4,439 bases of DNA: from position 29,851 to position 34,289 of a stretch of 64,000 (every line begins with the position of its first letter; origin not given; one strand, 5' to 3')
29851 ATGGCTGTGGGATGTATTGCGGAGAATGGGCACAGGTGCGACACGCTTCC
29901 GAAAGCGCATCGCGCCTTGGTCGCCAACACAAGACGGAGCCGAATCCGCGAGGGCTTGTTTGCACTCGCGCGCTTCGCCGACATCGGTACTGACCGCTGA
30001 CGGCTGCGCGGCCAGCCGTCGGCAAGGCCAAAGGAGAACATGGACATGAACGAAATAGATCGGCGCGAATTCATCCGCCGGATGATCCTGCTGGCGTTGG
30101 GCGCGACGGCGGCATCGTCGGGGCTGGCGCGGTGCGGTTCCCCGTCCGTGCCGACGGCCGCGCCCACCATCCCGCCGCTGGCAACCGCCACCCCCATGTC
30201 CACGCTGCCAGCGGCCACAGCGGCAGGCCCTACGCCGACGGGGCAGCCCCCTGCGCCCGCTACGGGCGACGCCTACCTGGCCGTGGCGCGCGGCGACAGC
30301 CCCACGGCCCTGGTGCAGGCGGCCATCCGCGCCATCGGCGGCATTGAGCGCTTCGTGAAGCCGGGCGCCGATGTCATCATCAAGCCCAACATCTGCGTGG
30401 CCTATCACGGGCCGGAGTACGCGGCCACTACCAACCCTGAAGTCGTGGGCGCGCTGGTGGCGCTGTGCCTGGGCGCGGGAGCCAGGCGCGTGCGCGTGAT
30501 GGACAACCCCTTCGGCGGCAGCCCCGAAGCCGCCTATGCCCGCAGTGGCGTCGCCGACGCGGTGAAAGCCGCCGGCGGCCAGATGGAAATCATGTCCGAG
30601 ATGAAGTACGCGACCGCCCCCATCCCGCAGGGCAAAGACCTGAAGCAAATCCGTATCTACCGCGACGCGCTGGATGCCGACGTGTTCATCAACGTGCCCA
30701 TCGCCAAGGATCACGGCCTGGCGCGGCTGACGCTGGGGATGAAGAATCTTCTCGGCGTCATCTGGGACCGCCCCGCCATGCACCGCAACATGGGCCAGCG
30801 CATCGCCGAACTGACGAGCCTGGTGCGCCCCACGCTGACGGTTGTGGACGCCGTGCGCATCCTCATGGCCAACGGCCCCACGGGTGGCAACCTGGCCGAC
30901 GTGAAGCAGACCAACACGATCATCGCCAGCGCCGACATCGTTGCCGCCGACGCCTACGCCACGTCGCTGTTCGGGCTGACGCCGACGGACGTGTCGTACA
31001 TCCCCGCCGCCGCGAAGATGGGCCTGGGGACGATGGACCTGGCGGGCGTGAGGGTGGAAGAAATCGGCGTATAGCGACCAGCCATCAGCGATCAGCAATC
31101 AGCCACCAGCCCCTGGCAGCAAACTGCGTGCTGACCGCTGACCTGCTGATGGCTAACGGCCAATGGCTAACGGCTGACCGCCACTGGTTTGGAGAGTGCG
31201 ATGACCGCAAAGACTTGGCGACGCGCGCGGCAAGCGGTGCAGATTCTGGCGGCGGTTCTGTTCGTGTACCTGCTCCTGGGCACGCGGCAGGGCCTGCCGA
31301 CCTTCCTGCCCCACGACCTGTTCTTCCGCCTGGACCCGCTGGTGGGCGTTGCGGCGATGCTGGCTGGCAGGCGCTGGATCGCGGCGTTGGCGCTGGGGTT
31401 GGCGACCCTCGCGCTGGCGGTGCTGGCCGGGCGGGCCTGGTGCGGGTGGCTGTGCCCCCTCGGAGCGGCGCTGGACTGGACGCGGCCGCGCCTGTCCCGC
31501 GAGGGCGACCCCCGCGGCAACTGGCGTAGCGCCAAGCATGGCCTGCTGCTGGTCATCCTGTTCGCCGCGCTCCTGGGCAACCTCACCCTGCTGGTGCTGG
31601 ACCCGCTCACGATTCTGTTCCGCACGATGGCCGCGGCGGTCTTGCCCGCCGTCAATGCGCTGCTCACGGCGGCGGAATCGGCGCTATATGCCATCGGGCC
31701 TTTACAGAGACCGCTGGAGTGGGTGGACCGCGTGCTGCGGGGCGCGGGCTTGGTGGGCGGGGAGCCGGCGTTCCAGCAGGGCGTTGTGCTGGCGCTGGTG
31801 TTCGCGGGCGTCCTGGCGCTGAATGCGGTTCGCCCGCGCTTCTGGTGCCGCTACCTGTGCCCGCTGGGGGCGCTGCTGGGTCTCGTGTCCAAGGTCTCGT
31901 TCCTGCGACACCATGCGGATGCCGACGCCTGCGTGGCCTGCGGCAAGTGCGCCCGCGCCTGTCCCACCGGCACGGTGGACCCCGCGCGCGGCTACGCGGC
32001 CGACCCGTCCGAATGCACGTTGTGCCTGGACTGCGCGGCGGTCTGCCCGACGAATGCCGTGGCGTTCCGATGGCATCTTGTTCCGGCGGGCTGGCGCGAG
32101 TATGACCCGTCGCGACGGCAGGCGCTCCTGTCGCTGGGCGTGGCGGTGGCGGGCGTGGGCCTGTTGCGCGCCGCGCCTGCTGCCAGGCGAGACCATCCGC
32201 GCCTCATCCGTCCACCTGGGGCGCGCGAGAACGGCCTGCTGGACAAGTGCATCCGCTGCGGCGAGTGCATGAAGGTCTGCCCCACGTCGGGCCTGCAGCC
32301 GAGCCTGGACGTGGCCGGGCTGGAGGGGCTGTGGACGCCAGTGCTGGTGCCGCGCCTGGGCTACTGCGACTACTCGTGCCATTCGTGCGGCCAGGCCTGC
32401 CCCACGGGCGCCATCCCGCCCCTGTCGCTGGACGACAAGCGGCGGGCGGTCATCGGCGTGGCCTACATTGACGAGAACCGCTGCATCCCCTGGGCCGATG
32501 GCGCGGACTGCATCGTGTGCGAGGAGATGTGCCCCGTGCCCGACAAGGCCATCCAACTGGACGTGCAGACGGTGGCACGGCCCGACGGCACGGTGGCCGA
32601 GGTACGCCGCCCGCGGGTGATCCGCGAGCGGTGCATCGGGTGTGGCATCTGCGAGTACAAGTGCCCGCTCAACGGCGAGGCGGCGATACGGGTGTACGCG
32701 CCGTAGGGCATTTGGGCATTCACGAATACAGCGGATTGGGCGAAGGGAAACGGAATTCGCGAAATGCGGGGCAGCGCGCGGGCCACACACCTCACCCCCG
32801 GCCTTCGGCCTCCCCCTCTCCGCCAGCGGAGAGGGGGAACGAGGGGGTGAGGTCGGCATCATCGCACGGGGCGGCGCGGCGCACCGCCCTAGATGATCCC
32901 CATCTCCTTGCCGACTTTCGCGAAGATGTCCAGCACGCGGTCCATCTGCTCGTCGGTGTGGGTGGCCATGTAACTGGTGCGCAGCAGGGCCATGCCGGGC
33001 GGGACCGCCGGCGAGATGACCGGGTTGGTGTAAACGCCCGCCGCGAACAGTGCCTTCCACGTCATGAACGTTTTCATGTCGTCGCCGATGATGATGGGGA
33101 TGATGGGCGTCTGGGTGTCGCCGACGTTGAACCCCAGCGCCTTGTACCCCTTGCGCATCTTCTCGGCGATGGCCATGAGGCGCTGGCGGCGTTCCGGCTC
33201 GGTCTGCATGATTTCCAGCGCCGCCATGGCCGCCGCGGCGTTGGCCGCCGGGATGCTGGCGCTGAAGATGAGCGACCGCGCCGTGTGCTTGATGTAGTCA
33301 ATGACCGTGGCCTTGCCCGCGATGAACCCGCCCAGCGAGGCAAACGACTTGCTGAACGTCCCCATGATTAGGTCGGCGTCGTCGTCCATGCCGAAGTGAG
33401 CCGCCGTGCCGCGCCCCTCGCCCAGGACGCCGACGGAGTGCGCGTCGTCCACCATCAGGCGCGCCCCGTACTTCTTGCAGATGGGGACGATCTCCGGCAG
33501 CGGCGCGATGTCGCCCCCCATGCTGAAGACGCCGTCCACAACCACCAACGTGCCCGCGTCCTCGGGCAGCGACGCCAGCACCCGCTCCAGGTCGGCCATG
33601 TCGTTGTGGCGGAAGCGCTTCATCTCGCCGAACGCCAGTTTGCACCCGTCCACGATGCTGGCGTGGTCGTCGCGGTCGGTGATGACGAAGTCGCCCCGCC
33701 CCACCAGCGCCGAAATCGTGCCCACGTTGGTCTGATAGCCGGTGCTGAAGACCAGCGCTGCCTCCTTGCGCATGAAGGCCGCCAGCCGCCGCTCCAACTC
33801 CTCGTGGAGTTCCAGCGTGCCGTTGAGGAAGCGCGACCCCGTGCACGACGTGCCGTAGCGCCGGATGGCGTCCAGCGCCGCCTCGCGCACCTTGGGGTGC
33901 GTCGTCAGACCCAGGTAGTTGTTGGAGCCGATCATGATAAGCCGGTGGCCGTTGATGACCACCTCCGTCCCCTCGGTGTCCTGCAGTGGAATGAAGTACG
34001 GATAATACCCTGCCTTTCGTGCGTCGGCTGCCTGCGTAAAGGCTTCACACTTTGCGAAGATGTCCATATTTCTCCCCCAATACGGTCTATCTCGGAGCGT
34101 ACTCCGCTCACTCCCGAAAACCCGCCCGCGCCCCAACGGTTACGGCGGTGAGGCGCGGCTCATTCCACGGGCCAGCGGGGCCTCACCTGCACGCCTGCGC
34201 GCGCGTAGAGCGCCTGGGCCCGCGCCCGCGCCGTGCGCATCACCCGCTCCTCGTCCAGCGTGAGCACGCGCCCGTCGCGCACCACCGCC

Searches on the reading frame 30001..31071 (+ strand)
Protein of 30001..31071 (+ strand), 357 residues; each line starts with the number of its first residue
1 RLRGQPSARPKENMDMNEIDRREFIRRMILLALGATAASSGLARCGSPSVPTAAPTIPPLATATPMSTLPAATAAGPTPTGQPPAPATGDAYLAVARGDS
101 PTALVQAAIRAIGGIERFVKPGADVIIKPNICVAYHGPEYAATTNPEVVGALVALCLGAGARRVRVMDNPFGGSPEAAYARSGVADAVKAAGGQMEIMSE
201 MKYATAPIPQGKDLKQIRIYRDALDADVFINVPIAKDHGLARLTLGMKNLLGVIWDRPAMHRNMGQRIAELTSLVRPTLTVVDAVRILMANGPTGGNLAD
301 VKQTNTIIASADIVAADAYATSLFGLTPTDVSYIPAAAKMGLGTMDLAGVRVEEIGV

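Call 10: search_protein_families(library=pfam, proteins=[window:30001-31071:+], max_evalue=0.001)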
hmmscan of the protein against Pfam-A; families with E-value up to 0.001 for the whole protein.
window:30001-31071:+ (357 aa): 1 family
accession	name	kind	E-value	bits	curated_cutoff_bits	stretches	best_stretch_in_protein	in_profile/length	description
PF04015.17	DUF362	-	7.6e-50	170.2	24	1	125-321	1-199/200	Domain of unknown function (DUF362)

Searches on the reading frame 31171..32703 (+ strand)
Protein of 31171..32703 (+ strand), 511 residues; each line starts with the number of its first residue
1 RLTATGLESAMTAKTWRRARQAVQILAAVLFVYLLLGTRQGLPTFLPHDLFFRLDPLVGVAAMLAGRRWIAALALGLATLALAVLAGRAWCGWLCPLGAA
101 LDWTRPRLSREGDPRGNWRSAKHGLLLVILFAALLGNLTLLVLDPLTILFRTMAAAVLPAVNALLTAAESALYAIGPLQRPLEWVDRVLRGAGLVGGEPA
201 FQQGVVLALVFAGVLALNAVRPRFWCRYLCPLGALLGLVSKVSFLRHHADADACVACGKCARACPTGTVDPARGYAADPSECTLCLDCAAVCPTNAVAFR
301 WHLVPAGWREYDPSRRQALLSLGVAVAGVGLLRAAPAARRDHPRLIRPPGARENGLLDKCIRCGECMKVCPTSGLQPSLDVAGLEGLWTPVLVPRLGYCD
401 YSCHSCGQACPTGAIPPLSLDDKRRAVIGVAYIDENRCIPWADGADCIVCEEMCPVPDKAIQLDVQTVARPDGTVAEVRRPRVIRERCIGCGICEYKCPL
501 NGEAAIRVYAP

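Call 10: search_protein_families(library=pfam, proteins=[window:31171-32703:+], max_evalue=0.001)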
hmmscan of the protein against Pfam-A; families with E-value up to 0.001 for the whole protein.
window:31171-32703:+ (511 aa): 14 families
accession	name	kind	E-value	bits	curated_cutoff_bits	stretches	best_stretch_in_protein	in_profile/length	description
PF00037.32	Fer4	-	2.7e-20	71.7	21.1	4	358-372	6-20/24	4Fe-4S binding domain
PF12838.12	Fer4_7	-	1.5e-18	67.4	27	3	254-296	2-52/52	4Fe-4S dicluster domain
PF12801.12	Fer4_5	-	1.4e-16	60.6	22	2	70-105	3-38/48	4Fe-4S binding domain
PF13187.11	Fer4_9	-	6.5e-16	58.5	27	3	281-373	1-50/52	4Fe-4S dicluster domain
PF13237.11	Fer4_10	-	7e-16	58.3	25.5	3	277-371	4-53/53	4Fe-4S dicluster domain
PF14697.11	Fer4_21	-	1.3e-15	57.7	35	1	250-297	4-57/59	4Fe-4S dicluster domain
PF12837.12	Fer4_6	-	5.3e-15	55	25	3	358-372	7-21/24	4Fe-4S binding domain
PF13484.11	Fer4_16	-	3.1e-14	53.9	30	0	359-376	1-18/66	4Fe-4S double cluster binding domain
PF12797.12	Fer4_2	-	2e-10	40.4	24.5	3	357-372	7-22/22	4Fe-4S binding domain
PF13534.11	Fer4_17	-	6.9e-09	36.6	22.2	0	446-500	4-58/61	4Fe-4S dicluster domain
PF13183.11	Fer4_8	-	2.9e-08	34.6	27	0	357-413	2-67/68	4Fe-4S dicluster domain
PF25160.1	LdpA_Fe-S-bd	-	2e-06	27.9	27.6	0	226-270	9-44/49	LdpA Fe-S cluster-binding domain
PF12800.12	Fer4_4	-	0.00014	22.4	24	0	358-372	2-16/17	4Fe-4S binding domain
PF12798.12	Fer4_3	-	0.00038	21.5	27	0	360-372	1-13/15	4Fe-4S binding domain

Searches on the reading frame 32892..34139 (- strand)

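Call 10: search_protein_families(library=pfam, proteins=[window:32892-34139:-], max_evalue=0.001)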
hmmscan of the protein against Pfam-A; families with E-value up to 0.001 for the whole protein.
window:32892-34139:- (416 aa): 4 families
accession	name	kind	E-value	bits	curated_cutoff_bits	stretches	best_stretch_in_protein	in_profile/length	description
PF00155.27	Aminotran_1_2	-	6.7e-61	206.9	19.7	1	68-404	4-359/361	Aminotransferase class I and II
PF01212.27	Beta_elim_lyase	-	2.7e-07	30.6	27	1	113-329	35-262/288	Beta-eliminating lyase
PF01053.26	Cys_Met_Meta_PP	-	1.9e-06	27.1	27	1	112-239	54-181/381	Cys/Met metabolism PLP-dependent enzyme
PF00266.25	Aminotran_5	-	0.00063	19.3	21.5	0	134-237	71-181/371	Aminotransferase class-V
